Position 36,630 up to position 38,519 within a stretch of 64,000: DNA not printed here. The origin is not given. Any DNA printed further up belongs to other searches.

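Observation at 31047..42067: Candidate uncharacterised anaerobic catabolic locus built around the fused GRE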

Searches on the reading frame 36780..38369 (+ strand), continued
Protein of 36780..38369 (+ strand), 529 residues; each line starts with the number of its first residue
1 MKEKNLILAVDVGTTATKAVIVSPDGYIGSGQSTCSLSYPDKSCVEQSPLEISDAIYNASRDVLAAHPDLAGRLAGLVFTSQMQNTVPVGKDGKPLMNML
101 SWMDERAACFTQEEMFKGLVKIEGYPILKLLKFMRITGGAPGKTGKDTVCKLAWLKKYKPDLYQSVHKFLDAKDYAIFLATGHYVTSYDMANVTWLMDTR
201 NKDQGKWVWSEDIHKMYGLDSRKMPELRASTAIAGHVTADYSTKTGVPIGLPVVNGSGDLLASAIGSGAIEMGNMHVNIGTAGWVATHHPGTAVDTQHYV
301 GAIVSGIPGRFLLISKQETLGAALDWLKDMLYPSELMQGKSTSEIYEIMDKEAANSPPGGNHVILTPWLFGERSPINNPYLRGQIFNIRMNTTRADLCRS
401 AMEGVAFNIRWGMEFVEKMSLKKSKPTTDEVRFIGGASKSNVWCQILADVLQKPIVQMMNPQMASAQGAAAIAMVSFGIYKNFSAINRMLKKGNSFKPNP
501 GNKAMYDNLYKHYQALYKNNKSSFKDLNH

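Call 39: find_encoding_contigs(protein=P0298, flank=8000, max_places=2)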
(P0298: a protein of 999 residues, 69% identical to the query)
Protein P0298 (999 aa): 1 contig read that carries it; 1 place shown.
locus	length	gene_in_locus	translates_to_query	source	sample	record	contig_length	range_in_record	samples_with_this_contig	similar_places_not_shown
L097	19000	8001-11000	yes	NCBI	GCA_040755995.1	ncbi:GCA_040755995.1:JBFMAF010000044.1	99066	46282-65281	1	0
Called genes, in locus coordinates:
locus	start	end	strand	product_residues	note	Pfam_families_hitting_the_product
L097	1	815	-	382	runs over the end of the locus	PF04055:Radical_SAM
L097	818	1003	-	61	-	-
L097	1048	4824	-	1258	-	PF01364:Peptidase_C25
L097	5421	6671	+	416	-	PF01833:TIG, PF20144:TIG_SUH (faint), PF26843:Kil_protein (faint), PF01833:TIG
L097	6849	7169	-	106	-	PF05402:PqqD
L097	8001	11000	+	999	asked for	PF02901:PFL-like, PF01228:Gly_radical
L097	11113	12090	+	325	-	PF13353:Fer4_12 (faint), PF04055:Radical_SAM, PF12838:Fer4_7 (faint), PF13237:Fer4_10 (faint), PF13187:Fer4_9 (weak), PF13484:Fer4_16 (faint), PF00037:Fer4 (weak), PF12837:Fer4_6 (weak)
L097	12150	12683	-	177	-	-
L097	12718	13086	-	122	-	PF18480:DUF5615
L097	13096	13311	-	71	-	PF04255:DUF433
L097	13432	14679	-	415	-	-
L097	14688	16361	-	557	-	PF04055:Radical_SAM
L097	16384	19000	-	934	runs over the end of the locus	-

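Call 40: find_encoding_contigs(protein=P0339, flank=8000, max_places=2)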
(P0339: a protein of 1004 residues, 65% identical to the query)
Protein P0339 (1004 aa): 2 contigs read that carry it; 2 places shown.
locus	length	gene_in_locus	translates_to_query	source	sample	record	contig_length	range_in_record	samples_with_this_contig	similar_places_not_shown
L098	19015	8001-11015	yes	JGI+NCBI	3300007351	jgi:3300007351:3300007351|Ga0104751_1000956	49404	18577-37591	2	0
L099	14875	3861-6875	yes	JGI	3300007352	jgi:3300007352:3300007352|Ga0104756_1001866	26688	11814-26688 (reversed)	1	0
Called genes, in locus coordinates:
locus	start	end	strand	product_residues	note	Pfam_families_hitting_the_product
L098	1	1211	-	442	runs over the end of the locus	PF01966:HD (weak)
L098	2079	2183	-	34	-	-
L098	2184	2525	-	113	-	PF07883:Cupin_2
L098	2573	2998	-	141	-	PF10861:DUF2784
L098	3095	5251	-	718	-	PF00069:Pkinase (weak)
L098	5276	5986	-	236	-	PF01479:S4, PF00849:PseudoU_synth_2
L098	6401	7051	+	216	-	PF00440:TetR_N, PF13305:TetR_C_33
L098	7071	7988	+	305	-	PF13353:Fer4_12 (weak), PF12838:Fer4_7 (faint), PF13187:Fer4_9 (faint), PF12797:Fer4_2 (faint), PF13237:Fer4_10 (faint), PF12837:Fer4_6 (faint), PF00037:Fer4 (weak), PF04055:Radical_SAM (weak), +1 more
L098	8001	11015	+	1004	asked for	PF02901:PFL-like, PF01228:Gly_radical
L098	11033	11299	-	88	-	PF05016:ParE_toxin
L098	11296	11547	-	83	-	PF02604:PhdYeFM_antitox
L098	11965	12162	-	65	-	-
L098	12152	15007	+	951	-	PF01339:CheB_methylest, PF03705:CheR_N, PF01739:CheR, PF13596:PAS_10, PF00989:PAS, PF08447:PAS_3 (weak), PF08448:PAS_4, PF13188:PAS_8 (weak), +1 more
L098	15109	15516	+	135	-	PF13366:PDDEXK_3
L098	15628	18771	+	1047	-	PF00989:PAS, PF08447:PAS_3, PF13426:PAS_9, PF08448:PAS_4, PF13426:PAS_9, PF08448:PAS_4, PF13426:PAS_9, PF02518:HATPase_c, +9 more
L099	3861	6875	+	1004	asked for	PF02901:PFL-like, PF01228:Gly_radical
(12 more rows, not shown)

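Call 41: find_encoding_contigs(protein=P0252, flank=10000, max_places=2)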
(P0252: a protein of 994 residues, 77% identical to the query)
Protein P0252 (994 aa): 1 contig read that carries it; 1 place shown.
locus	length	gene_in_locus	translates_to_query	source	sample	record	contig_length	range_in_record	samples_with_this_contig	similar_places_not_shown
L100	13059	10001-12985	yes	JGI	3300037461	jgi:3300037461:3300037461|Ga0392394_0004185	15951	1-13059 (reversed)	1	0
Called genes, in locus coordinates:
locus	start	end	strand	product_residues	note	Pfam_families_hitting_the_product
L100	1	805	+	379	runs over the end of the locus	PF02771:Acyl-CoA_dh_N, PF02770:Acyl-CoA_dh_M, PF00441:Acyl-CoA_dh_1, PF08028:Acyl-CoA_dh_2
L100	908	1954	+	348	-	PF00478:IMPDH, PF03060:NMO, PF01070:FMN_dh (weak), PF05690:ThiG (weak)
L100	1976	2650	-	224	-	PF00834:Ribul_P_3_epim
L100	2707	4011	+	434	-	PF04413:Glycos_transf_N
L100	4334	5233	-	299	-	PF02775:TPP_enzyme_C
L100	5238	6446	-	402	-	PF01855:POR_N, PF02780:Transketolase_C, PF17147:PFOR_II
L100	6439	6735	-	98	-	PF12837:Fer4_6 (weak), PF00037:Fer4 (weak)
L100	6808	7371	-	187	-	PF01558:POR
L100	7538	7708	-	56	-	-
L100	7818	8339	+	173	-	-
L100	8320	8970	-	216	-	PF23023:Anti-Pycsar_Apyc1 (weak), PF00753:Lactamase_B, PF13483:Lactamase_B_3, PF19583:ODP, PF12706:Lactamase_B_2 (weak)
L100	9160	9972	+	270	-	PF00378:ECH_1, PF16113:ECH_2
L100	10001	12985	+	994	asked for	PF02901:PFL-like, PF01228:Gly_radical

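Call 64: search_solved_structures(query=window:36780-38369:+, max_evalue=1e-10, show_alignments=0)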
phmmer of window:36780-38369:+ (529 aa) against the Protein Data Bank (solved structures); distinct sequences matched with E-value up to 1e-10: 37.
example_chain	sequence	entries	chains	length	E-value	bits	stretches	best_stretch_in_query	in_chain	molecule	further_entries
3ifr_A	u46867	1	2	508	2.5e-44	155.3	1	6-519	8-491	Carbohydrate kinase, FGGY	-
3gbt_A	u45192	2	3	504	1e-40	143.3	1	6-516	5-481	Gluconate kinase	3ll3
5vm1_A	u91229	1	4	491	2.4e-38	135.5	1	5-518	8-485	Xylulokinase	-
6k78_A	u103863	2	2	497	1.3e-35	126.4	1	5-518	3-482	Glycerol kinase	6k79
6k78_B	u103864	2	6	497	1.3e-35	126.4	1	5-518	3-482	Glycerol kinase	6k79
2zf5_O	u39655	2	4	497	1.3e-35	126.4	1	5-518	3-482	Glycerol kinase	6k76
3hz6_A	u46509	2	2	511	6.1e-34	121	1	7-477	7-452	Xylulokinase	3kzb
2itm_A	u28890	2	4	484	8.5e-33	117.2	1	8-518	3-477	Xylulose kinase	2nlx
3h45_X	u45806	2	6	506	2.9e-30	108.8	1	1-514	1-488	Glycerol kinase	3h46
3h3n_X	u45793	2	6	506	3.5e-30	108.6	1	1-514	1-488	Glycerol kinase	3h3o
3flc_O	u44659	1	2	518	3.8e-30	108.4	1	1-514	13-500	Glycerol kinase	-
1r59_O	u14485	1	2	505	5.9e-30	107.8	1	3-514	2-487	Glycerol kinase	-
3d7e_O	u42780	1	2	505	6.2e-30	107.7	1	3-514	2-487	Glycerol kinase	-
1xup_O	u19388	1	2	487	7.6e-28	100.9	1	7-513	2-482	Glycerol kinase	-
6ude_A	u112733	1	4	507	3.3e-26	95.5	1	185-521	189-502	Glycerol kinase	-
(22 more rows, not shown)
